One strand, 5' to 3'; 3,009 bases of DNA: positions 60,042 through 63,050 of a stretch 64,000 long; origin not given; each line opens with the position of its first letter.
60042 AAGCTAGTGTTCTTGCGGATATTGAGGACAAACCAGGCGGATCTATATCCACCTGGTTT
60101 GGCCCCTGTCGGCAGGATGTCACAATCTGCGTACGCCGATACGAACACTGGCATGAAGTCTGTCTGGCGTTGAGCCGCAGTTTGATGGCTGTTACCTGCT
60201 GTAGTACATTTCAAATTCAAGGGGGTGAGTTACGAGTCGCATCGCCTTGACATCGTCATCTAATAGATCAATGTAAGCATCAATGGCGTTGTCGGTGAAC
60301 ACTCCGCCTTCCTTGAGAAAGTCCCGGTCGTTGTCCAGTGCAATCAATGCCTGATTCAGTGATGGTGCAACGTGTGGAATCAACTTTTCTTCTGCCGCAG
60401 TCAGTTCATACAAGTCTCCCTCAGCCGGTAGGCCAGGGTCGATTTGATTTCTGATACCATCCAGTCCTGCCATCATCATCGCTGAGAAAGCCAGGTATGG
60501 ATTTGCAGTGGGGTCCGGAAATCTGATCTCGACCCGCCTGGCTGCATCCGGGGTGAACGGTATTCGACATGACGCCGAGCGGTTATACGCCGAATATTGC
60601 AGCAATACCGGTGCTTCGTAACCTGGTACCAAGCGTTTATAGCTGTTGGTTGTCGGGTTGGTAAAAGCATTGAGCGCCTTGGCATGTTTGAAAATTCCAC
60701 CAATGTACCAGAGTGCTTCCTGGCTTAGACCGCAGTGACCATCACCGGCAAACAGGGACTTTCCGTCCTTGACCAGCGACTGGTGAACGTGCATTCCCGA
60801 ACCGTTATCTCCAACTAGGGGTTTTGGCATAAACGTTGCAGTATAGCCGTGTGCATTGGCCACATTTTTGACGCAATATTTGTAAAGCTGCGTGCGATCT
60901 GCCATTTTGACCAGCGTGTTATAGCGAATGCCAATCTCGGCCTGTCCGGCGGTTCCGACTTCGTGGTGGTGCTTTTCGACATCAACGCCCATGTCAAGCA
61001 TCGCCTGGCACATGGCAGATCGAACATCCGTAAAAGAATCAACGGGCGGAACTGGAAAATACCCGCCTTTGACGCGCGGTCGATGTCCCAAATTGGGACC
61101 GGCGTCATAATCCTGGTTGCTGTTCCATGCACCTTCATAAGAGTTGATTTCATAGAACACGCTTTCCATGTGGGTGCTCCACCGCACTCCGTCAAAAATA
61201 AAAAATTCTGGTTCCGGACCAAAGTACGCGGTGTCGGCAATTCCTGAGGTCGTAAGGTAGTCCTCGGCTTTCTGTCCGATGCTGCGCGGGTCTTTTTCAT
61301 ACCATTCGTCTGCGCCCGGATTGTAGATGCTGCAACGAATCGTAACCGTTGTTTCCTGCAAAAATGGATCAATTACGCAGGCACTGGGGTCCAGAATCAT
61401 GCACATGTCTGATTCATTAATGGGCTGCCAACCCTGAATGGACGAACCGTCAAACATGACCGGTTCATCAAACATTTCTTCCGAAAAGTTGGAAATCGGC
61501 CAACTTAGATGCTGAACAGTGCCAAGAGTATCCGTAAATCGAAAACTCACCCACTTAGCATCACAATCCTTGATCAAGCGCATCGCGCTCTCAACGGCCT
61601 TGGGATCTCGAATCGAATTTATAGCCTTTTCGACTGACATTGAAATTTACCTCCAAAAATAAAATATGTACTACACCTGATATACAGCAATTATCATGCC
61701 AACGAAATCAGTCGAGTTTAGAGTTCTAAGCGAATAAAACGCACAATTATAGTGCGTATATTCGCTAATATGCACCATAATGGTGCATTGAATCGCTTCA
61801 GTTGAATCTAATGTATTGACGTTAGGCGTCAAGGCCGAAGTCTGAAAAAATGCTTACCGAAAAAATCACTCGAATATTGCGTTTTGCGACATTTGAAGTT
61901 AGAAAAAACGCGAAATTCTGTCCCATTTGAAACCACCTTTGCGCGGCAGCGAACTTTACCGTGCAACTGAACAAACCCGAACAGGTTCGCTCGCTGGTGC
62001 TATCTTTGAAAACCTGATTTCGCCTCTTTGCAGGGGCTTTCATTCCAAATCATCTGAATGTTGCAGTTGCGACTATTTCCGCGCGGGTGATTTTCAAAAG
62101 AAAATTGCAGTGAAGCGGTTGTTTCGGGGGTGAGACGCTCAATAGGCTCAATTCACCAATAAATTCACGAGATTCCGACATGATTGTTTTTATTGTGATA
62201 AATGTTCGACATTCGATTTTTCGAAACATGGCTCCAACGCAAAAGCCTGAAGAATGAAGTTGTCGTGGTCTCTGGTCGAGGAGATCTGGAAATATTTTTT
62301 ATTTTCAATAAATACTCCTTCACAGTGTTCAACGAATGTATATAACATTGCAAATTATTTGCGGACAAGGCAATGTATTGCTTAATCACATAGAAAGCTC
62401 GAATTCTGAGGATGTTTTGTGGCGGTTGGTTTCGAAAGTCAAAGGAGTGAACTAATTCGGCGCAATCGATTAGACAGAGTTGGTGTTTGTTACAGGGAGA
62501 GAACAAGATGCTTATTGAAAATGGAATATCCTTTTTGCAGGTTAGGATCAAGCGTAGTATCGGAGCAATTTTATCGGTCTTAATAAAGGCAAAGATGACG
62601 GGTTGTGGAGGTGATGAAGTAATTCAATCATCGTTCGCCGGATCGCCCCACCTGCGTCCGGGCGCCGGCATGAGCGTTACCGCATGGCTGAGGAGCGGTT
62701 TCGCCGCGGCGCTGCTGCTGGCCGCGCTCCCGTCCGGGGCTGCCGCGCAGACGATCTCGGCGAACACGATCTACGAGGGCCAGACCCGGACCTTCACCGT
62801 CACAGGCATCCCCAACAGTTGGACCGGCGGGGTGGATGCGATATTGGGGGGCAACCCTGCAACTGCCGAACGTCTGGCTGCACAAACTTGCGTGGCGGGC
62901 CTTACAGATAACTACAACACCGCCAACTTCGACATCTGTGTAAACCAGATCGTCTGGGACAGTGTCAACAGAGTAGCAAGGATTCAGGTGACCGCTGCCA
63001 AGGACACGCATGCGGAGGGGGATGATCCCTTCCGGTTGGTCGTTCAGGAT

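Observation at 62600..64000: Abrupt compositional break at about 62.63 kb: GC-rich DNA encoding a secreted Calx-beta repeat protein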

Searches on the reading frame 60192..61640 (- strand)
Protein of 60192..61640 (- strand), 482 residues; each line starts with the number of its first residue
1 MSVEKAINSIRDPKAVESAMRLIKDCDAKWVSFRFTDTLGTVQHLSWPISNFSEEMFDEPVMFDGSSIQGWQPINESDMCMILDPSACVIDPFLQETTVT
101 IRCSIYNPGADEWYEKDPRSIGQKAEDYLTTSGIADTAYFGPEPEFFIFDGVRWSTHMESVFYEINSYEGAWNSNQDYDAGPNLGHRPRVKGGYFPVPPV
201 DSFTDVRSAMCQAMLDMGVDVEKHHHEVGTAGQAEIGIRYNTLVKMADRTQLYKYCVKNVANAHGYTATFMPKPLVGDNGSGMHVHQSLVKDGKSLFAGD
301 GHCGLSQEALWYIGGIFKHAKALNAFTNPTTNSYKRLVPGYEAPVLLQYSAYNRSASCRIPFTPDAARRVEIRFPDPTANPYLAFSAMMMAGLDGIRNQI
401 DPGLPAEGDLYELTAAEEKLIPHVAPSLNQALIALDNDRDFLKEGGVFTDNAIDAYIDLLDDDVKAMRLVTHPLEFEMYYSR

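Call 9: search_protein_families(library=ncbifam, proteins=[window:60192-61640:-], max_evalue=0.001)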
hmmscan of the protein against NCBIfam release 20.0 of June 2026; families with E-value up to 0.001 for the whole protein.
window:60192-61640:- (482 aa): 5 families
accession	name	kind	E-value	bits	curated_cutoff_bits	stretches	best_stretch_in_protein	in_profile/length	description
NF007006.0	PRK09469.1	equivalog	2.1e-213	709.1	845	1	16-481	3-468/469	glutamate--ammonia ligase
TIGR00653.1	GlnA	equivalog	6.8e-188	625.1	429.15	1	18-481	2-462/462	type I glutamate--ammonia ligase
TIGR03105.1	gln_synth_III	equivalog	3.2e-67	226.9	469.6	2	206-466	159-420/435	type III glutamate--ammonia ligase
NF045547.1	GGputSyn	equivalog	1.7e-55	188.6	650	1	192-440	153-406/438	gamma-glutamylputrescine synthetase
NF041605.1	gln_syn_GlnII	equivalog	4.8e-08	32.5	500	1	205-385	148-321/333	glutamine synthetase GlnII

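Call 11: find_encoding_contigs(protein=window:60192-61640:-, flank=10000, max_places=6)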
Protein window:60192-61640:- (482 aa): no gene with exactly this product is on record in the collection.

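Call 19: find_related_loci(query=window:60192-61640:-, collection=genome_contigs, flank=10000)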
Query window:60192-61640:- (482 aa) in genome_contigs; peptide patterns used: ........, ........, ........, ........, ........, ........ (x = any residue, [..] = any of these).
600 stretches matched a pattern (row limit reached: there are more); 587 encode a relative of the query (tblastn E <= 1e-3); the best 80 are kept; 80 distinct loci.
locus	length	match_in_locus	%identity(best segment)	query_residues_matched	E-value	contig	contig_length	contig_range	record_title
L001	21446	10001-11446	94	1-482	0e+0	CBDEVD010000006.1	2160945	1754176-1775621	MAG: Arenicellales bacterium isolate 024ae31b-b524-480c-aba5-61ed3f32f6b3 genome assembly, contig: contig_6, whole genom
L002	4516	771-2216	93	1-482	0e+0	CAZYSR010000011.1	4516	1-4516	MAG TPA_asm: uncultured Gammaproteobacteria bacterium isolate SRP338948_co1_31 genome assembly, contig: k141_476039, who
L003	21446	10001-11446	92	1-482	0e+0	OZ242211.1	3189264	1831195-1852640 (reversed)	MAG: Arenicellales bacterium isolate 8ed00baf-69bd-4bcc-a659-9c4d27c6f14a genome assembly, chromosome: 1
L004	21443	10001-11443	89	1-481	0e+0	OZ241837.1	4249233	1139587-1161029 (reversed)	MAG: Arenicellales bacterium isolate e136e302-b5bb-49f9-86ed-29cc4dfdc771 genome assembly, chromosome: 1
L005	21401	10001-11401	81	15-481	0e+0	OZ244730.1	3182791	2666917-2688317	MAG: Arenicellales bacterium isolate 47a2fcf5-af63-40bb-846f-e483aacbb5bc genome assembly, chromosome: 1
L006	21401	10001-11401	80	15-481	0e+0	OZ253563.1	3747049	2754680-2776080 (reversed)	MAG: Arenicellales bacterium isolate d7a5d0b4-cbae-4db0-9a13-9ca8b385098f genome assembly, chromosome: 1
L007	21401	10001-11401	68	15-481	0e+0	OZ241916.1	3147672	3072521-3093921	MAG: Arenicellales bacterium isolate a287b4df-af8e-412d-a002-b367a65622cc genome assembly, chromosome: 1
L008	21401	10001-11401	66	15-481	0e+0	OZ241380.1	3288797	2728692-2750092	MAG: Arenicellales bacterium isolate 48bea495-cb59-4622-83a6-b71c21f957df genome assembly, chromosome: 1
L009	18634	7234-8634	63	15-481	0e+0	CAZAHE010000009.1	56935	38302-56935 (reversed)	MAG TPA_asm: uncultured Acidiferrobacteraceae bacterium isolate SRP092796_co6_408 genome assembly, contig: NODE_213_leng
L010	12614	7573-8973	64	15-481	0e+0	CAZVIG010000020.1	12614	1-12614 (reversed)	MAG TPA_asm: uncultured Sedimenticola sp. isolate binchicken_co188_226 genome assembly, contig: NODE_3912_length_12614_c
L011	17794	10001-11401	63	15-481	0e+0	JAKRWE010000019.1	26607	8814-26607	MAG: Chromatiales bacterium isolate Adamantis Mar_7 scaffold19_size26608_pilon, whole genome shotgun sequence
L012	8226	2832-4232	61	15-481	0e+0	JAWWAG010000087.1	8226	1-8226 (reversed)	MAG: Methylophaga sp. isolate HN14.bin.50 k141_1533369_length_8226_cov_32.5254, whole genome shotgun sequence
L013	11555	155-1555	62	15-481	0e+0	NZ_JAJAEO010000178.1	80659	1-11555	Methylophaga pinxianii strain TMB456 NODE_75_length_80561_cov_266.262726, whole genome shotgun sequence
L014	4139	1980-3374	63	17-481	0e+0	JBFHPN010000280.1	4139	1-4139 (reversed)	MAG: Oleiphilaceae bacterium isolate Mix_sand08.2021.06.G.46 k141_396186_length_4139_cov_9.3497, whole genome shotgun se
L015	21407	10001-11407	61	13-481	0e+0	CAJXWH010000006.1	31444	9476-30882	MAG TPA_asm: uncultured Acidiferrobacteraceae bacterium isolate SRR5494786_bin.6_MetaBAT_v2.12.1_MAG genome assembly, co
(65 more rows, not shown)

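Call 96: search_protein_families(library=pfam, proteins=[L001:6704-7927:-, L001:4815-6446:-, L001:8504-9547:+, L004:7087-7677:-, L004:6199-6600:+], max_evalue=0.001)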
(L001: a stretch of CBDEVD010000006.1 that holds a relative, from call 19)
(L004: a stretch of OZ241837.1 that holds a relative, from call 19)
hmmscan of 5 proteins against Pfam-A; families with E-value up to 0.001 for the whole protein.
L001:6704-7927:- (407 aa): 4 families
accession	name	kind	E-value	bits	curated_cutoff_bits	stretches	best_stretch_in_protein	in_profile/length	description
PF07282.18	Cas12f1-like_TNB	-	1.2e-14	54.6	26.3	1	317-378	1-60/60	Cas12f1-like, TNB domain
PF01385.25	OrfB_IS605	-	3.4e-14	53.5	30.5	1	169-290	2-119/120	Probable transposase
PF12323.14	HTH_OrfB_IS605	-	2.8e-09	36.8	21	1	3-43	3-42/47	Helix-turn-helix domain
PF01155.25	HypA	-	0.00019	21.9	28.9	1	278-368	10-96/112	Hydrogenase/urease nickel incorporation, metallochaperone, hypA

L001:4815-6446:- (543 aa): 1 family
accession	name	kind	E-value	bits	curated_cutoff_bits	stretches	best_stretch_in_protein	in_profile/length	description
PF00496.27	SBP_bac_5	-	7.8e-63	213.2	32.4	1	119-441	3-344/368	Bacterial extracellular solute-binding proteins, family 5 Middle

L001:8504-9547:+ (347 aa): 3 families
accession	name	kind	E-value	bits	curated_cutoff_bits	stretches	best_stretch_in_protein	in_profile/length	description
PF18297.6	NFACT-R_2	-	6.7e-29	100.5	26.9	1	244-346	1-104/104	NFACT protein RNA binding domain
PF02568.20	ThiI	-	3.7e-11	43.4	20.5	1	4-132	3-121/197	Thiamine biosynthesis protein (ThiI)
PF03054.22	tRNA_Me_trans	-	3.4e-10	40.4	20.6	1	6-127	2-126/202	tRNA methyl transferase HUP domain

L004:7087-7677:- (196 aa): 2 families
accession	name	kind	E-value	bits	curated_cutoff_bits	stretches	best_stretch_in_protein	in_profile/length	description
PF13975.11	gag-asp_proteas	-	1.8e-06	28.9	28.2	1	89-172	9-91/92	gag-polyprotein putative aspartyl protease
PF13650.11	Asp_protease_2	-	1.9e-05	25.7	24.3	1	89-134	9-58/90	Aspartyl protease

L004:6199-6600:+ (133 aa): 2 families
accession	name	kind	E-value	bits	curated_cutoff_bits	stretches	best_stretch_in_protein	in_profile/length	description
PF20432.4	Xre-like-HTH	-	8.7e-13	48.8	25.8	1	14-73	6-62/63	Antitoxin Xre-like helix-turn-helix domain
PF09722.15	Xre_MbcA_ParS_C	-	0.0005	20.4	24.5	1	78-131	1-50/51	Antitoxin Xre/MbcA/ParS C-terminal toxin-binding domain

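Call 99: list_cluster_members(proteins=[window:60192-61640:-, window:58897-60009:-, window:57487-58881:-, window:53546-54856:-, window:49481-50866:+, window:45095-46315:+])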
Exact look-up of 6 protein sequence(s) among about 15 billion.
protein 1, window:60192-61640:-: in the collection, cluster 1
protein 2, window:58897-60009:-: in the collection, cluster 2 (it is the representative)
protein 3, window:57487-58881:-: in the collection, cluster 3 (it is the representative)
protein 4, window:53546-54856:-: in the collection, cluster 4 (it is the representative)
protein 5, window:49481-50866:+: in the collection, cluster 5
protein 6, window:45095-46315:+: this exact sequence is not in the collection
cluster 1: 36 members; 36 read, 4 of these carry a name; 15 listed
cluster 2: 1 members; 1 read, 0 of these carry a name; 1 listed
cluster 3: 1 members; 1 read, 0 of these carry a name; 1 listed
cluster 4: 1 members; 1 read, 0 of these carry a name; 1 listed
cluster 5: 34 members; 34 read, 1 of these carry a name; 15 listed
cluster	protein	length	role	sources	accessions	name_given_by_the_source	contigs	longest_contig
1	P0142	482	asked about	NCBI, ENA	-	-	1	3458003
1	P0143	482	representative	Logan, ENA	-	-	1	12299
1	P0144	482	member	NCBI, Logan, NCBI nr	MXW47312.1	MAG: type I glutamate--ammonia ligase [Gammaproteobacteria bacterium] | type I glutamate--ammonia ligase [Gammaproteobacteria bacterium]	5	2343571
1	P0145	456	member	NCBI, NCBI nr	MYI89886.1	MAG: type I glutamate--ammonia ligase, partial [Gammaproteobacteria bacterium] | type I glutamate--ammonia ligase [Gammaproteobacteria bacterium]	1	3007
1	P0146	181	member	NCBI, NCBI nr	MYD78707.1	MAG: glutamine synthetase, partial [Gammaproteobacteria bacterium] | glutamine synthetase [Gammaproteobacteria bacterium]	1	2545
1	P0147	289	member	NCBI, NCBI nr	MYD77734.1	MAG: type I glutamate--ammonia ligase, partial [Gammaproteobacteria bacterium] | type I glutamate--ammonia ligase [Gammaproteobacteria bacterium]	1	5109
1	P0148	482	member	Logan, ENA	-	-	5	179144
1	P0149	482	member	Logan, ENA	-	-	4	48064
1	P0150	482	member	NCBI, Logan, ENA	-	-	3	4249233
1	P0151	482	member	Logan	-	-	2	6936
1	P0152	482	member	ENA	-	-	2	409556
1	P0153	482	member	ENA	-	-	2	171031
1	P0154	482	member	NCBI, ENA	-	-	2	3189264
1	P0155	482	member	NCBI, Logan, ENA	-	-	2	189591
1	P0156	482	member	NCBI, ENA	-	-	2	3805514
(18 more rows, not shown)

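Call 101: find_encoding_contigs(protein=P0144, flank=6000, max_places=5)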
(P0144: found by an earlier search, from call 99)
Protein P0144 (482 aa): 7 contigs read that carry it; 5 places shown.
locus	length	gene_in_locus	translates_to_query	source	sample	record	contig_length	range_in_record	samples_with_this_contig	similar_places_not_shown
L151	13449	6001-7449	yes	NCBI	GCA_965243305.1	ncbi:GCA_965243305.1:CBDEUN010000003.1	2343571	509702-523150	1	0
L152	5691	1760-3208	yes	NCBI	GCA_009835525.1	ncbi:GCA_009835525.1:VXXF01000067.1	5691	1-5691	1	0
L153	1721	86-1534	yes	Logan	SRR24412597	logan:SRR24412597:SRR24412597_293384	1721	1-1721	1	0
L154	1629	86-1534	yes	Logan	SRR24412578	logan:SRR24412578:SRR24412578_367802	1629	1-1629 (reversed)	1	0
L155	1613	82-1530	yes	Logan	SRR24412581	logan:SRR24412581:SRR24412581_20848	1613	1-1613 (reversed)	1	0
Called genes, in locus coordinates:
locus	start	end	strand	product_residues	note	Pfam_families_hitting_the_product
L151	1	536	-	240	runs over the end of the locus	PF01553:Acyltransferase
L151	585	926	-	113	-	PF03819:MazG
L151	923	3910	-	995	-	PF02091:tRNA-synt_2e, PF02092:tRNA_synt_2f, PF05746:DALR_1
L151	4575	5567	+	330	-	PF18297:NFACT-R_2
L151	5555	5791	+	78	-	PF01206:TusA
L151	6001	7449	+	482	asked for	PF03951:Gln-synt_N, PF00120:Gln-synt_C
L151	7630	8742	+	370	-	PF00989:PAS (weak), PF00512:HisKA, PF02518:HATPase_c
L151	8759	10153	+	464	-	PF00072:Response_reg, PF13191:AAA_16 (faint), PF00158:Sigma54_activat, PF14532:Sigma54_activ_2, PF07724:AAA_2 (weak), PF07728:AAA_5, PF25601:AAA_lid_14, PF02954:HTH_8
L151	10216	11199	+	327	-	PF13637:Ank_4 (faint), PF13606:Ank_3 (faint), PF12796:Ank_2, PF00023:Ank (weak), PF13857:Ank_5 (weak), PF12796:Ank_2, PF13857:Ank_5, PF00023:Ank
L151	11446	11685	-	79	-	PF02604:PhdYeFM_antitox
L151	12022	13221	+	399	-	PF00438:S-AdoMet_synt_N, PF02772:S-AdoMet_synt_M, PF02773:S-AdoMet_synt_C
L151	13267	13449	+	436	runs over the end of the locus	PF05221:AdoHcyase, PF00670:AdoHcyase_NAD, PF02826:2-Hacid_dh_C (weak), PF07991:KARI_N (weak)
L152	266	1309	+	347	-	PF02568:ThiI, PF03054:tRNA_Me_trans, PF18297:NFACT-R_2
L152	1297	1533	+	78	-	PF01206:TusA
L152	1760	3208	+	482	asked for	PF03951:Gln-synt_N, PF00120:Gln-synt_C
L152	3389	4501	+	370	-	PF00989:PAS (weak), PF00512:HisKA, PF02518:HATPase_c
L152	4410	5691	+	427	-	PF00072:Response_reg, PF00158:Sigma54_activat, PF14532:Sigma54_activ_2, PF07724:AAA_2 (faint), PF07728:AAA_5, PF25601:AAA_lid_14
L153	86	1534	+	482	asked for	PF03951:Gln-synt_N, PF00120:Gln-synt_C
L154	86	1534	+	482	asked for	PF03951:Gln-synt_N, PF00120:Gln-synt_C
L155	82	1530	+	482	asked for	PF03951:Gln-synt_N, PF00120:Gln-synt_C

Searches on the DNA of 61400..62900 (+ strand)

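Call 30: search_rna_families(source=window, start=61400, end=62900, threshold=evalue, max_evalue=1)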
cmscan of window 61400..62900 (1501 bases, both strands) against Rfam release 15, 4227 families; matches with E-value up to 1: 2.
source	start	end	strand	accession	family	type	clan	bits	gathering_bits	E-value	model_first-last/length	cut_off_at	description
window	62005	62044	+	RF02721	sca_ncR26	Gene; snRNA; snoRNA; scaRNA;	-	23.9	37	0.39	1-68/68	no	Small Cajal body specific RNA ncR26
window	61720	61903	-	RF02375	Aar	Gene; sRNA;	-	23.4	60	0.96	1-191/191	no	Aar sRNA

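Call 92: search_dna_similar(query=window:61790-62635:+, collection=plasmids, mode=distant, max_rows=5)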
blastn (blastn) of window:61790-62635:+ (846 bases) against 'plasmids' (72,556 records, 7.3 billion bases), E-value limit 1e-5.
No match.
